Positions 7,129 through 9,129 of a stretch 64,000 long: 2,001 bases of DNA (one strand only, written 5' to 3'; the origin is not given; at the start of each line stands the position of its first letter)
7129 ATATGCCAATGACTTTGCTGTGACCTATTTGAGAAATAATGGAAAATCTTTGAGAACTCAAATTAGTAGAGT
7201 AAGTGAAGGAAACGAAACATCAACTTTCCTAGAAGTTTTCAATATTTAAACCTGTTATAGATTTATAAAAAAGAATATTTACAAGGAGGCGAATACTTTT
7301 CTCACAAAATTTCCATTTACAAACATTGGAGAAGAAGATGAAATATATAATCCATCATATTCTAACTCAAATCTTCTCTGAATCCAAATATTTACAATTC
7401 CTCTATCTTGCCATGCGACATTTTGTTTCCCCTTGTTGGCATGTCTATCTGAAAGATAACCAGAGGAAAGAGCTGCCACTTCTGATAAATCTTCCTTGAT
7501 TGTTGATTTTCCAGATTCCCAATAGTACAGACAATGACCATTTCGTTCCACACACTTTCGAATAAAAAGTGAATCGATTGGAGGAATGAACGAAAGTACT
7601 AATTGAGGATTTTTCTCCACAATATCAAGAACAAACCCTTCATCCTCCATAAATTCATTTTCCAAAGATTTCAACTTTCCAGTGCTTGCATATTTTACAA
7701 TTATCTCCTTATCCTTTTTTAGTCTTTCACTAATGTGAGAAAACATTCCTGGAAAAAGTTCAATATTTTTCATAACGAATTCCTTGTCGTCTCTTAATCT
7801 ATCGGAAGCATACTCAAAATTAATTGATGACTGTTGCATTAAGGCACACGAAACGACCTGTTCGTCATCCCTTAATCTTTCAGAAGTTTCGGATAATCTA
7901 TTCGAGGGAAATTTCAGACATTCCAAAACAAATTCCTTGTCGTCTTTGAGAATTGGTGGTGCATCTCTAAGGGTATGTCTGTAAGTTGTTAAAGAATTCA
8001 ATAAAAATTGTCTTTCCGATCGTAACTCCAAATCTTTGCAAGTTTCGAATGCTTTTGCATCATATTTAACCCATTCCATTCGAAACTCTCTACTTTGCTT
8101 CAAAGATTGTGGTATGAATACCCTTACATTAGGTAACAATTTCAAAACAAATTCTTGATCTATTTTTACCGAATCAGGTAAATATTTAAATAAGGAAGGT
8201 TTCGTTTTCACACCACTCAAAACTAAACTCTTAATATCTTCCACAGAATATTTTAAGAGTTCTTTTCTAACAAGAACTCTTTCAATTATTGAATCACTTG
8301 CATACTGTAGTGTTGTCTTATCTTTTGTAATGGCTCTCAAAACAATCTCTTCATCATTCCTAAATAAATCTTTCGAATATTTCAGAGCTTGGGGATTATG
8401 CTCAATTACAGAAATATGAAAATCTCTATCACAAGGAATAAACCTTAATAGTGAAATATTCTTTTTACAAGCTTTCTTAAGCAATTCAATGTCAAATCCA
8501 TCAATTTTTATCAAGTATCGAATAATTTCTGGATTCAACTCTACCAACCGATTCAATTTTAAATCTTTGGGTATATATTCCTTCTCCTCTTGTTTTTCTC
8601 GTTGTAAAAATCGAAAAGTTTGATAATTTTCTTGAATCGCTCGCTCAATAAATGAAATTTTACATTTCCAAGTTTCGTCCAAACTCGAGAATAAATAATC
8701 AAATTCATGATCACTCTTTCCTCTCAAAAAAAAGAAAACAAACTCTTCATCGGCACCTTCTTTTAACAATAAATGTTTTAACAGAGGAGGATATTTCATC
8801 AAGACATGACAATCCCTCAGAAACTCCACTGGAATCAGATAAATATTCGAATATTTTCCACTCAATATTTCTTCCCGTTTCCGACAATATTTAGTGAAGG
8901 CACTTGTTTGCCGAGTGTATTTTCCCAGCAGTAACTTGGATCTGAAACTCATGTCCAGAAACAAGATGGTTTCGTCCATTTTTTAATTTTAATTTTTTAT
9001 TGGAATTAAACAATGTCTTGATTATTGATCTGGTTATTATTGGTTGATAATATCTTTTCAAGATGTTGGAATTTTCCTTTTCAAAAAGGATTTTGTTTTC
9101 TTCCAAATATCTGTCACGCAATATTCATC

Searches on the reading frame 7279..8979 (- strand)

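Call 16: search_protein_families(library=pfam, proteins=[window:7279-8979:-], max_evalue=0.001)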
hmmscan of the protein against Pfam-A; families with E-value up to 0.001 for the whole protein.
window:7279-8979:- (566 aa): 1 family
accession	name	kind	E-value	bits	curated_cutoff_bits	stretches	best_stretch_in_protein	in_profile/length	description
PF13475.11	DUF4116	-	6.5e-52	173.3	24.9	5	184-231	1-48/49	Domain of unknown function (DUF4116)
